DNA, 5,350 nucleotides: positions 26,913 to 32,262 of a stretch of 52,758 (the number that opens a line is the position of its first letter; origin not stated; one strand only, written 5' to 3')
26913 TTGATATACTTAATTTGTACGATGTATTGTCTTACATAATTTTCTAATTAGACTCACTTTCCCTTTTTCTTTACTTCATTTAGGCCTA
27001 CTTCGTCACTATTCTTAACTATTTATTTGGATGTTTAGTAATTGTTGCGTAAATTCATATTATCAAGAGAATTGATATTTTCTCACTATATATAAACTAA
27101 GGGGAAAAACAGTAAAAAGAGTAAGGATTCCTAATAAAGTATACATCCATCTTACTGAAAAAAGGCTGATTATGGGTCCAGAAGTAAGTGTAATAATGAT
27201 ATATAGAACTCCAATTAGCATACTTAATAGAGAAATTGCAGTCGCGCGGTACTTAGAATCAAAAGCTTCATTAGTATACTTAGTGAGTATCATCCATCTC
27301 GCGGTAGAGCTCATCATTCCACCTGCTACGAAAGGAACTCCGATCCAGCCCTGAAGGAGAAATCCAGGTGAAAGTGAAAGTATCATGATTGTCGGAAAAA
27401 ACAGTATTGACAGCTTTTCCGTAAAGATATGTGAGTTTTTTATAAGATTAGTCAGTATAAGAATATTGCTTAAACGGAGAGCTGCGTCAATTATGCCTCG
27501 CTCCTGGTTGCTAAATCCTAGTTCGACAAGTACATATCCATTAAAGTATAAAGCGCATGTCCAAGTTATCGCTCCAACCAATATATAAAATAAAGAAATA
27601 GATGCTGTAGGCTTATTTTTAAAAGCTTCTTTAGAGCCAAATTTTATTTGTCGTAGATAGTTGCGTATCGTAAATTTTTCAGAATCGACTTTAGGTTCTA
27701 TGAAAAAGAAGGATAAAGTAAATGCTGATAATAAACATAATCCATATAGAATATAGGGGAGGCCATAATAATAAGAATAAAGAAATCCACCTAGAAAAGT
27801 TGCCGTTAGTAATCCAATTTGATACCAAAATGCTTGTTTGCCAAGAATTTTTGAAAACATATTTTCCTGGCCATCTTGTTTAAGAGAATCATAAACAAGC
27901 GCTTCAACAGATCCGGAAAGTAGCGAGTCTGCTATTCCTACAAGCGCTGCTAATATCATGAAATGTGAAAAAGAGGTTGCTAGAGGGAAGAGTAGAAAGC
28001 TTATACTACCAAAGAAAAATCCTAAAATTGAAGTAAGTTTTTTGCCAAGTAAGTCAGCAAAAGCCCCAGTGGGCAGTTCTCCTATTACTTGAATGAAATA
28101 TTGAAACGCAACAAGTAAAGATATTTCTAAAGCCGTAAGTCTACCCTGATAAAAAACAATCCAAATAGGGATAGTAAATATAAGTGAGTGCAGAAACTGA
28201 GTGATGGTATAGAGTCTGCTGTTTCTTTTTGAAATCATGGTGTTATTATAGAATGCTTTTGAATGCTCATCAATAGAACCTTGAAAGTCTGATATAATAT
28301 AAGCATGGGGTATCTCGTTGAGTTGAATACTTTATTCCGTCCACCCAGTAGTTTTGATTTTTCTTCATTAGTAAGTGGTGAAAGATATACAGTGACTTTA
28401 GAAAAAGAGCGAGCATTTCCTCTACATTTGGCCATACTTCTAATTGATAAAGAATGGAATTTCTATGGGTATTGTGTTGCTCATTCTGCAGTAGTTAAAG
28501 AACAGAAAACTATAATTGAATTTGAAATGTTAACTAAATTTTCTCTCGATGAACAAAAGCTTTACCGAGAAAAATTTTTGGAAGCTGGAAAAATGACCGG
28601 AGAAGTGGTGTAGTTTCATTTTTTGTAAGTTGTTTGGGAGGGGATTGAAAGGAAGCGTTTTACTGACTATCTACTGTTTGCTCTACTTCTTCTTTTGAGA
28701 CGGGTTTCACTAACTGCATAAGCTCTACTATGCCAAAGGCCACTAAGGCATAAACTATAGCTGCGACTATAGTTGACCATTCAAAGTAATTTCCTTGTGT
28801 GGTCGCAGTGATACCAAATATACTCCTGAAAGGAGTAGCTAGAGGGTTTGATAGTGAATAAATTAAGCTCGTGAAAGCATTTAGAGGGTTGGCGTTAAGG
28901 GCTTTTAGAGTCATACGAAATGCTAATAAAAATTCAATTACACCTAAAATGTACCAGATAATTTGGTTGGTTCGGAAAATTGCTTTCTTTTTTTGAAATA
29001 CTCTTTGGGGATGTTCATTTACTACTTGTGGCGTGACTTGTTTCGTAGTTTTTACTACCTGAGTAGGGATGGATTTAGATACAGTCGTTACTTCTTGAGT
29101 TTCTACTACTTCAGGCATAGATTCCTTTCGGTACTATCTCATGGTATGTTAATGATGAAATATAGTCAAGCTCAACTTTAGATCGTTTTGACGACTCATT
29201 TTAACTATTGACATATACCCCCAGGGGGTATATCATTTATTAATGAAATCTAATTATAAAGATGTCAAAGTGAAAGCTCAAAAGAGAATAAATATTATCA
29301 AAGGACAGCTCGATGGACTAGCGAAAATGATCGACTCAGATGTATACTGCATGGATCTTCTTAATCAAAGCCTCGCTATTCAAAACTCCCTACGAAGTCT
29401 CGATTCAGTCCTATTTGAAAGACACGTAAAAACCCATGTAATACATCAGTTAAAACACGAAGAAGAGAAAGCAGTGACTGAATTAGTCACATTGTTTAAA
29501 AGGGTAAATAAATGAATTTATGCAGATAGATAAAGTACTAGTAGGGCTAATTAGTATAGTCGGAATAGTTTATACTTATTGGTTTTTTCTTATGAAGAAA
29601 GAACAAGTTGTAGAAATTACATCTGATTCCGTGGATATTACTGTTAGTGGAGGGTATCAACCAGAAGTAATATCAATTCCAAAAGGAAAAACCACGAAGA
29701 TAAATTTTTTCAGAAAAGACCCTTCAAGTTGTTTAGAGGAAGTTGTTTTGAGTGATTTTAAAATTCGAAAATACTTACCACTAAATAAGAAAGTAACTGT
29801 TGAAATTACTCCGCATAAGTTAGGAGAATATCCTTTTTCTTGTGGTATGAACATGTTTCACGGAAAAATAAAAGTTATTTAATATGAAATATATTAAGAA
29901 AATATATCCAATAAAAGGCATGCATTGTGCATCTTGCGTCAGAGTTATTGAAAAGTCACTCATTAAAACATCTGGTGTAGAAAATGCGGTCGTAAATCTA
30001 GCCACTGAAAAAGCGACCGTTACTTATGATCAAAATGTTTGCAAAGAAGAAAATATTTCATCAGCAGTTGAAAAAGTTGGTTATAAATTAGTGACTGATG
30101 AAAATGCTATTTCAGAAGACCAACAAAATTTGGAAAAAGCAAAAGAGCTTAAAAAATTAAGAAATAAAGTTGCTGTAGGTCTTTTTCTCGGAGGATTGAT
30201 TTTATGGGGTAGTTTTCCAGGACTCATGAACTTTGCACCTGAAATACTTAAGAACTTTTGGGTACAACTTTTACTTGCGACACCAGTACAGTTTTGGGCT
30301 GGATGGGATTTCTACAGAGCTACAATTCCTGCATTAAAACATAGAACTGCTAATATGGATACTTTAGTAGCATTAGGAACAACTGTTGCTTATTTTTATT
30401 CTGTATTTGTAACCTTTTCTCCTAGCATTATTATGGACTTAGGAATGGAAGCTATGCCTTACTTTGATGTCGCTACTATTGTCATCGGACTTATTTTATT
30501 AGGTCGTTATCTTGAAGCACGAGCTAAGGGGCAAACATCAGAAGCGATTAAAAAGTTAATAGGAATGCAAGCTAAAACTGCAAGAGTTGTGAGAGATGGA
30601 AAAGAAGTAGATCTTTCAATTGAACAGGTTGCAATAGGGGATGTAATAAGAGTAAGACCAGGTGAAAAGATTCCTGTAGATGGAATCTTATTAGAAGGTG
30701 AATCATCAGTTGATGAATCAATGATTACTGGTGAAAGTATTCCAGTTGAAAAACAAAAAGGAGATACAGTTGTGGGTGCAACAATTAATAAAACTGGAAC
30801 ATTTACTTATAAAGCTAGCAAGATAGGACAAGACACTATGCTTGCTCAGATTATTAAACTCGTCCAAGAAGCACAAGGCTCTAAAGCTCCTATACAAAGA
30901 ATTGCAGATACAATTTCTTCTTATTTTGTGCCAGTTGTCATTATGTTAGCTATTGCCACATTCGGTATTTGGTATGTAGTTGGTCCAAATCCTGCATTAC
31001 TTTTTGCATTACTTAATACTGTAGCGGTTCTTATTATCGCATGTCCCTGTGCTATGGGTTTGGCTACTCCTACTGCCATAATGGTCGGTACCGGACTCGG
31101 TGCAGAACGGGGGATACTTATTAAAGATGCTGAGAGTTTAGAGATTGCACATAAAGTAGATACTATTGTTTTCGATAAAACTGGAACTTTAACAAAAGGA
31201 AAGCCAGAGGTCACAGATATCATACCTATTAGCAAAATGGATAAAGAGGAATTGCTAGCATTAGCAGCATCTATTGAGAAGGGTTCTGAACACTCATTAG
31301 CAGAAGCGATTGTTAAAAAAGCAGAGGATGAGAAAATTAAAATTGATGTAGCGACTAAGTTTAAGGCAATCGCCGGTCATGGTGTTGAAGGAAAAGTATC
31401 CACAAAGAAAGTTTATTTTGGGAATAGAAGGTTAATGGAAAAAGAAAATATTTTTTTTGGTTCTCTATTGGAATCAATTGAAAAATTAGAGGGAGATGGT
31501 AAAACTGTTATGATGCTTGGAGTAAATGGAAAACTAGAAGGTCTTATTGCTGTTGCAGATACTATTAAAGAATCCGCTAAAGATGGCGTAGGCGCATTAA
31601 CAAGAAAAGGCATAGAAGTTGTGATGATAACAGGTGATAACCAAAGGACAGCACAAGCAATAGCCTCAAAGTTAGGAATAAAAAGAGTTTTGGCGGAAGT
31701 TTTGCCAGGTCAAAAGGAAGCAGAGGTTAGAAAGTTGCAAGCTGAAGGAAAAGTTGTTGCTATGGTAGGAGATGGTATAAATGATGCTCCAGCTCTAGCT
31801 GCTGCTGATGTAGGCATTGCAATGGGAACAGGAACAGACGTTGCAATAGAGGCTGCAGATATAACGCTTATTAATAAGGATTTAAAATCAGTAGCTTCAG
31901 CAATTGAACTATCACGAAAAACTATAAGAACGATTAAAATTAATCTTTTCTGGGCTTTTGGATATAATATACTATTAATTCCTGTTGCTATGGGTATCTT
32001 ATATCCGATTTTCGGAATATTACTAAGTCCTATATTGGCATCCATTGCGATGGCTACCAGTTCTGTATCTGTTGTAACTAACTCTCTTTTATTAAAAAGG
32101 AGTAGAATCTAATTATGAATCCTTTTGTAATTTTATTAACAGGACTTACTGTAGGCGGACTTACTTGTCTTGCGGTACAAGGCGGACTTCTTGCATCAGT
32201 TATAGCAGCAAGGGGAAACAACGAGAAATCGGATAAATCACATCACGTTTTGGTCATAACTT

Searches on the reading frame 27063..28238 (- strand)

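Call 62: search_protein_families(library=pfam, proteins=[window:27063-28238:-], max_evalue=0.0001)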
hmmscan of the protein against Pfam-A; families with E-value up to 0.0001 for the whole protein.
window:27063-28238:- (391 aa): 1 family
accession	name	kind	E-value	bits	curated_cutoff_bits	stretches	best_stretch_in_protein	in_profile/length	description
PF07690.21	MFS_1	-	3e-20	72.9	33.4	1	18-302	9-291/347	Major Facilitator Superfamily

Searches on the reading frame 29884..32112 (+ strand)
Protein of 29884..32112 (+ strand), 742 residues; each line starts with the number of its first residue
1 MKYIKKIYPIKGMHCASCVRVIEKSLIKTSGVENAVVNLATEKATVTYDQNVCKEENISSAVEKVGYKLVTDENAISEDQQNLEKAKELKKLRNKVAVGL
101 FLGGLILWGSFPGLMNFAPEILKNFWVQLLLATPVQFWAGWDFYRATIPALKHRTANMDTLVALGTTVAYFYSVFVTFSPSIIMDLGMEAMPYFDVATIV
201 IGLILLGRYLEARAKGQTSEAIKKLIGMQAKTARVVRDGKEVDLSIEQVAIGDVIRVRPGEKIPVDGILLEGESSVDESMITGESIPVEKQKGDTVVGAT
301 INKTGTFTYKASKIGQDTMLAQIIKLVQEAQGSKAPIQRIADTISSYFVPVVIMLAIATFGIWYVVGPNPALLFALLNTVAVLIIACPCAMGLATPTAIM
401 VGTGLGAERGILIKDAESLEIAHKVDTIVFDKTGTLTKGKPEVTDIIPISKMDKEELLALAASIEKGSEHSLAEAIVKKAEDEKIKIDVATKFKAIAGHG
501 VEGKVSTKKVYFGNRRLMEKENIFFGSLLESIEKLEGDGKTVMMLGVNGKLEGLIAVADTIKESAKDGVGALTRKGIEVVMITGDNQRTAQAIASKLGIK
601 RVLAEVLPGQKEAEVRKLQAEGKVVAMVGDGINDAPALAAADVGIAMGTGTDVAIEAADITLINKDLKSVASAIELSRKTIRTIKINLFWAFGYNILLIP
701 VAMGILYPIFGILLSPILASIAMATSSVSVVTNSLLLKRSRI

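Call 14: search_protein_families(library=pfam, proteins=[window:29884-32112:+], max_evalue=0.00001)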
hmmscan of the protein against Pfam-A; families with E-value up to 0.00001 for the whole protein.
window:29884-32112:+ (742 aa): 4 families
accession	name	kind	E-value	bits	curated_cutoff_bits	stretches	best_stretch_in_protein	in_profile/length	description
PF00122.25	E1-E2_ATPase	-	2.1e-62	210.3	28.1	1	228-408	2-180/181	E1-E2 ATPase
PF00702.32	Hydrolase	-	3.7e-39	135.6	26.4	1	425-642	1-191/191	haloacid dehalogenase-like hydrolase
PF00403.32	HMA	-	1.1e-15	58.2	24.8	1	9-68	3-62/62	Heavy-metal-associated domain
PF08282.18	Hydrolase_3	-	8e-07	29.5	20.9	1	617-674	198-255/255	haloacid dehalogenase-like hydrolase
